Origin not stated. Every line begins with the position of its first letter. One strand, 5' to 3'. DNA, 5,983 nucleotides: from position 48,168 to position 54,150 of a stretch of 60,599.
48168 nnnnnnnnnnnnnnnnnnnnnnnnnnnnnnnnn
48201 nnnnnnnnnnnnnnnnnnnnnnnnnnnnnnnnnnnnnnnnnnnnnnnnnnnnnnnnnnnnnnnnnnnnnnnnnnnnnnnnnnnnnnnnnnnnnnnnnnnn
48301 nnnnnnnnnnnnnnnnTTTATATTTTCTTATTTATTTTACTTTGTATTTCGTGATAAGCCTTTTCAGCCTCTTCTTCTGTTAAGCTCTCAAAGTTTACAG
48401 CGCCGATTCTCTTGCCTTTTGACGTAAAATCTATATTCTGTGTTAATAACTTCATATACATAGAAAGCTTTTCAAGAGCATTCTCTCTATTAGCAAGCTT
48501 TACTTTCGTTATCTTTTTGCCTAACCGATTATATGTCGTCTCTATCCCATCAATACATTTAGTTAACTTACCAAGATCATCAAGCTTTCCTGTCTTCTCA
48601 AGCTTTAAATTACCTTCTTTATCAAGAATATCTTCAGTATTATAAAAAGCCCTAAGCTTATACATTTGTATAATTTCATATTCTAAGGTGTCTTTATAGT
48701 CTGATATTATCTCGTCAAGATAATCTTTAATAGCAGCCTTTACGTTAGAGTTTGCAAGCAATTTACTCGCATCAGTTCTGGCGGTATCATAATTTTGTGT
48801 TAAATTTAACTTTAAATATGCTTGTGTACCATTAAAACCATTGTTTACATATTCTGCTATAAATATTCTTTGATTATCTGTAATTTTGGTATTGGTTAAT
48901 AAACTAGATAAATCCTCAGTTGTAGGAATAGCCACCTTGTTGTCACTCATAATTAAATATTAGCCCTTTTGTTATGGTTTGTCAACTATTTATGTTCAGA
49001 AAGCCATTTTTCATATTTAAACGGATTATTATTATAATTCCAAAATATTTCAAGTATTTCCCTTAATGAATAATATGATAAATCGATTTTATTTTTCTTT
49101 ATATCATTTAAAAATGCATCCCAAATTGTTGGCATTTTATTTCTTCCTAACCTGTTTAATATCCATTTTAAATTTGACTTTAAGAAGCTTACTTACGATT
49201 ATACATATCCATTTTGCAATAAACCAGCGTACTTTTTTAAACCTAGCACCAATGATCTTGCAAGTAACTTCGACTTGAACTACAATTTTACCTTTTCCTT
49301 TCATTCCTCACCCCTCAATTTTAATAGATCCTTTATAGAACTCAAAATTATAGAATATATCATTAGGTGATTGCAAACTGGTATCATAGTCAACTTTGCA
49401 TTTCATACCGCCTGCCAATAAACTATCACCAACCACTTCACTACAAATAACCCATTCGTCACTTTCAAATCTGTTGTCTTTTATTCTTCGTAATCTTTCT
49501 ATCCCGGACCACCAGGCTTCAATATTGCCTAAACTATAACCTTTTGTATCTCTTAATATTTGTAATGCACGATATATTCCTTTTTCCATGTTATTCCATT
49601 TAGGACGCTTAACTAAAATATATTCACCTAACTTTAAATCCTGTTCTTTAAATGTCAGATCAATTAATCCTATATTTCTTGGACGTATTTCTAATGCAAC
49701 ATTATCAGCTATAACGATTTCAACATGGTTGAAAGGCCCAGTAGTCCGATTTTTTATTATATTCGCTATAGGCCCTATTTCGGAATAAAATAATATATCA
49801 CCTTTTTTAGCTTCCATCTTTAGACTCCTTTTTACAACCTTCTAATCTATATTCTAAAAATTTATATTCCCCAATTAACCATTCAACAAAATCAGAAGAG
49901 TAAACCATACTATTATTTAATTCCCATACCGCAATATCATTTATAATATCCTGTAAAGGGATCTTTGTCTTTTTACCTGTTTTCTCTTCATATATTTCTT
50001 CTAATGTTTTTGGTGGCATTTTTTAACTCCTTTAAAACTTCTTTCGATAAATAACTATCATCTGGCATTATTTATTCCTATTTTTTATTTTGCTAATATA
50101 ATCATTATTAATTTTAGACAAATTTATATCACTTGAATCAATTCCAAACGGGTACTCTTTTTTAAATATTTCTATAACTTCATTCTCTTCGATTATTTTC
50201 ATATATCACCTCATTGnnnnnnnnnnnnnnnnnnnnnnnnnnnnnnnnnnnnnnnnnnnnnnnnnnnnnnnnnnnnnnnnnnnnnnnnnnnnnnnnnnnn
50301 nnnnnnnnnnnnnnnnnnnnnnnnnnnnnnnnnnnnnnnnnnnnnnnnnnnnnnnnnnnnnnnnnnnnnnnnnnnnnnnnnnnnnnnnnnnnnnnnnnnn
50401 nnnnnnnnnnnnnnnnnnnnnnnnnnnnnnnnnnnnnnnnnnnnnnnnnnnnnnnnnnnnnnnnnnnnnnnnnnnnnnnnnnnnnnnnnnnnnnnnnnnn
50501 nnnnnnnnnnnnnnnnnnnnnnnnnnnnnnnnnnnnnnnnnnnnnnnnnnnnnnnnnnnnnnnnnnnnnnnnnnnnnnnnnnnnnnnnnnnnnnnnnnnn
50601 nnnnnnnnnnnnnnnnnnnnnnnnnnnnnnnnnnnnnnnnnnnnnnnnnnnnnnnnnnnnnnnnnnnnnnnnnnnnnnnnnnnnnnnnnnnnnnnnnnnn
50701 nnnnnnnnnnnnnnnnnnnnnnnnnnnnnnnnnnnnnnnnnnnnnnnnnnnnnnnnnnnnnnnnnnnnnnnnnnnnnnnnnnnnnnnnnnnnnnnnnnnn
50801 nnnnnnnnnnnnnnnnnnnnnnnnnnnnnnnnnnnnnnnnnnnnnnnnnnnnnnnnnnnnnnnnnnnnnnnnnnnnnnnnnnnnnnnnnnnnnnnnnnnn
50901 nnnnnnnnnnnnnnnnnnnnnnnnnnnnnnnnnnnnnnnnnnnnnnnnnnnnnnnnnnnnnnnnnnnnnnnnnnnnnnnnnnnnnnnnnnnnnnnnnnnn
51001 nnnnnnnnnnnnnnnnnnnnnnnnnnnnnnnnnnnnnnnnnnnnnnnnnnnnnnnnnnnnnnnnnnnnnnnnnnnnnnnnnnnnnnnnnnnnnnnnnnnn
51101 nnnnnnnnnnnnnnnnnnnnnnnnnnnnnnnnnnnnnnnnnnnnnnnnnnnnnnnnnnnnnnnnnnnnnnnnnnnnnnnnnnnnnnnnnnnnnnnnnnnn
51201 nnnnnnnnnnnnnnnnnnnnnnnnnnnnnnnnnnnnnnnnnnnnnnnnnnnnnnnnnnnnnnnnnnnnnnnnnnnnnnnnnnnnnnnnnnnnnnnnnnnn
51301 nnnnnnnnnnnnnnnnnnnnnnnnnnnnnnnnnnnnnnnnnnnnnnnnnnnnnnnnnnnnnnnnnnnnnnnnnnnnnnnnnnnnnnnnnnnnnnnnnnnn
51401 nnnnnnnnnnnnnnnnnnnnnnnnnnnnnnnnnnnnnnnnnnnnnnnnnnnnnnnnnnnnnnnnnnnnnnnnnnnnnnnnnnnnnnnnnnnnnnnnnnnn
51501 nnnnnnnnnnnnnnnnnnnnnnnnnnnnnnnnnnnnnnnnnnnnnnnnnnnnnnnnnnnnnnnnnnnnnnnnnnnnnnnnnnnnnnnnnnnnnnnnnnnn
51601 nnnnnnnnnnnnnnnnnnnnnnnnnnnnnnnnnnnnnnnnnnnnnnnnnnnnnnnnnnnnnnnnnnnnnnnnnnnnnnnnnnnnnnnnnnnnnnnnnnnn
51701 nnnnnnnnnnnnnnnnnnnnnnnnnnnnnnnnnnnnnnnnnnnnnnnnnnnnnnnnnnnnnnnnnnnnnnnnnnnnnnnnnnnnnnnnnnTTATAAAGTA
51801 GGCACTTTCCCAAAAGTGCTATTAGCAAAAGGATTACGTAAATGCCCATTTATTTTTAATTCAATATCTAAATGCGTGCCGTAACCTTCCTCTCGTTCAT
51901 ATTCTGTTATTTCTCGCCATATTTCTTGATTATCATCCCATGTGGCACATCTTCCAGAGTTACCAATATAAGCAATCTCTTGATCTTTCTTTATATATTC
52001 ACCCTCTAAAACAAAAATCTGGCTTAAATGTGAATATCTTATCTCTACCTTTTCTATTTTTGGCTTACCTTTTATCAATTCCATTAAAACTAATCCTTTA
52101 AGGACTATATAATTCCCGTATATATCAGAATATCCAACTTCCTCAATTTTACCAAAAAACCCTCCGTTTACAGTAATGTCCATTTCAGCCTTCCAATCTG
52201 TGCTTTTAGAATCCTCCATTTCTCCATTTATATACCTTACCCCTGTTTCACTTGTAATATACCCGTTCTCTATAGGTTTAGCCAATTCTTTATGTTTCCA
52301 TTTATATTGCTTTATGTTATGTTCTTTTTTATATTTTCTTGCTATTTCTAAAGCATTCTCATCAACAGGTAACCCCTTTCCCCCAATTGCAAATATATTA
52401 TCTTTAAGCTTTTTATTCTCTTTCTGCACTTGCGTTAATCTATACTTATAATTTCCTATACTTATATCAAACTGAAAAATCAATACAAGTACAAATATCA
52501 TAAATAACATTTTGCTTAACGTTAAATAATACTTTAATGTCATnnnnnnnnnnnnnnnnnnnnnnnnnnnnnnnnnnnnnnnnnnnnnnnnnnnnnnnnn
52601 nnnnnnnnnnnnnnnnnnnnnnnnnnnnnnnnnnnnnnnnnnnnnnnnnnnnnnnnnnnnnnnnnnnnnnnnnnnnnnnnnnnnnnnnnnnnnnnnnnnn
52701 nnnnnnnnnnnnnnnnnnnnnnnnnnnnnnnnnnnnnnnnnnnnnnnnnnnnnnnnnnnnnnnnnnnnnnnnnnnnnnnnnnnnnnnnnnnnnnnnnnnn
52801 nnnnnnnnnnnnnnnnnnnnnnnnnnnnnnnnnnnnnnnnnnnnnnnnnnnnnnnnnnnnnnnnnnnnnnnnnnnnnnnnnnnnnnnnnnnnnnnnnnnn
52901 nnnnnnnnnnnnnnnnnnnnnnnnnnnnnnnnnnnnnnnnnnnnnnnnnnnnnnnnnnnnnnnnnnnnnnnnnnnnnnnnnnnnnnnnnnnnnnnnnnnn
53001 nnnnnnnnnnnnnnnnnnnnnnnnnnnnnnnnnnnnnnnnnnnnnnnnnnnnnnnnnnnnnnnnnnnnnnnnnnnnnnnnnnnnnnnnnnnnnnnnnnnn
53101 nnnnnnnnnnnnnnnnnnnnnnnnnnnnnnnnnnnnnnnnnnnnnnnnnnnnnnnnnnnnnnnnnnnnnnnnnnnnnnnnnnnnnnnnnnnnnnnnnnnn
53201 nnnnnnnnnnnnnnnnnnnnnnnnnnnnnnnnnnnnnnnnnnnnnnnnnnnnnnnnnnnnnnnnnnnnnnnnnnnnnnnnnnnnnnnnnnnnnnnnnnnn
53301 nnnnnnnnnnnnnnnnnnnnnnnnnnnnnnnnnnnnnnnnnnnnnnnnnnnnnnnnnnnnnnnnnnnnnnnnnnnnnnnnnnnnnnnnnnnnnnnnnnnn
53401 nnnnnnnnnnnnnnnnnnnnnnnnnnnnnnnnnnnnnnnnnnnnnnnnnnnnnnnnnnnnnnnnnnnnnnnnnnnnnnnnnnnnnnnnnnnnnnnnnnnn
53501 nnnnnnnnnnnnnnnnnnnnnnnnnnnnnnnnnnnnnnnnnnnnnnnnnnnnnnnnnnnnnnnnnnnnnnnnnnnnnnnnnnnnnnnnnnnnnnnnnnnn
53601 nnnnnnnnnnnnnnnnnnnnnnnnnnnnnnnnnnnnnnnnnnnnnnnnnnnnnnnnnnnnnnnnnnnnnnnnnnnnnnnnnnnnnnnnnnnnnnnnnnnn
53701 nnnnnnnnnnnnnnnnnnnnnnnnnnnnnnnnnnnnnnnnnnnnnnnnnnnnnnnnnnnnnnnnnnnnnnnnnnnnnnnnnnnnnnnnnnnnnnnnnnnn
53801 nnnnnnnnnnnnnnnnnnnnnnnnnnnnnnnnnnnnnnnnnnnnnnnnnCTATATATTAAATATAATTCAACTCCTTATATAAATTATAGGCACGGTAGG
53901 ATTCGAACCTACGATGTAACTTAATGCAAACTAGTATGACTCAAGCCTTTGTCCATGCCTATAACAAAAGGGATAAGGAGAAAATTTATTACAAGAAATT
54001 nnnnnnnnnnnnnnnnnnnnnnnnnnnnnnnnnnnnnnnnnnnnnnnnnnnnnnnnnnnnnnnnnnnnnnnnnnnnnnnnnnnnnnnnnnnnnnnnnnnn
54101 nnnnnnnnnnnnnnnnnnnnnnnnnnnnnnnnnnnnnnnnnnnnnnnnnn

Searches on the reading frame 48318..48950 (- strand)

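Call 82: search_protein_families(library=pfam, proteins=[window:48318-48950:-], max_evalue=0.01)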
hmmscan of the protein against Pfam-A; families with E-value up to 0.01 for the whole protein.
window:48318-48950:- (210 aa): 1 family
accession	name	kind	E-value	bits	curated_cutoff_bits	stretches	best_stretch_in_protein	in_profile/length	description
PF03592.21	Terminase_2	-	7.4e-15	56.2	26.1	1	24-172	2-134/141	Terminase small subunit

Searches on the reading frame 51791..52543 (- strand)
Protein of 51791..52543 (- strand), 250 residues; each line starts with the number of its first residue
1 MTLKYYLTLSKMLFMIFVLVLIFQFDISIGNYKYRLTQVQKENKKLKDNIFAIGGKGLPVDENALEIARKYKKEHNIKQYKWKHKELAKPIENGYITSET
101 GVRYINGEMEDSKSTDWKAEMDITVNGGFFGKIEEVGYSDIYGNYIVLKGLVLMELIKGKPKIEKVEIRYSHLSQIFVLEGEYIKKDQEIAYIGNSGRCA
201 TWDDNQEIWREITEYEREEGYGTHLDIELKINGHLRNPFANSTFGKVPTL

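Call 82: search_protein_families(library=pfam, proteins=[window:51791-52543:-], max_evalue=0.01)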
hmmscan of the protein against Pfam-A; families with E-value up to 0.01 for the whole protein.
window:51791-52543:- (250 aa): 1 family
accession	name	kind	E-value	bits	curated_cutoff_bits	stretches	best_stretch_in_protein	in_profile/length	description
PF01551.29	Peptidase_M23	-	9.5e-08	32.6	28.7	1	113-234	4-92/96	Peptidase family M23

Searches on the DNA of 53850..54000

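Call 84: search_rna_families(source=window, start=53850, end=54000, threshold=evalue, max_evalue=1, show_alignments=1)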
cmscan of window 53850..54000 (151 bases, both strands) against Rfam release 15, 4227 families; matches with E-value up to 1: 2.
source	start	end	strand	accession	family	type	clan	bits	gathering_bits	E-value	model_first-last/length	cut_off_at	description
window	53888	53960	-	RF00005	tRNA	Gene; tRNA;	CL00001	23.9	29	0.0035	1-71/71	no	tRNA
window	53864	53903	-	RF03008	malK-II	Cis-reg;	-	17.4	52.9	0.79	1-50/50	no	malK-II RNA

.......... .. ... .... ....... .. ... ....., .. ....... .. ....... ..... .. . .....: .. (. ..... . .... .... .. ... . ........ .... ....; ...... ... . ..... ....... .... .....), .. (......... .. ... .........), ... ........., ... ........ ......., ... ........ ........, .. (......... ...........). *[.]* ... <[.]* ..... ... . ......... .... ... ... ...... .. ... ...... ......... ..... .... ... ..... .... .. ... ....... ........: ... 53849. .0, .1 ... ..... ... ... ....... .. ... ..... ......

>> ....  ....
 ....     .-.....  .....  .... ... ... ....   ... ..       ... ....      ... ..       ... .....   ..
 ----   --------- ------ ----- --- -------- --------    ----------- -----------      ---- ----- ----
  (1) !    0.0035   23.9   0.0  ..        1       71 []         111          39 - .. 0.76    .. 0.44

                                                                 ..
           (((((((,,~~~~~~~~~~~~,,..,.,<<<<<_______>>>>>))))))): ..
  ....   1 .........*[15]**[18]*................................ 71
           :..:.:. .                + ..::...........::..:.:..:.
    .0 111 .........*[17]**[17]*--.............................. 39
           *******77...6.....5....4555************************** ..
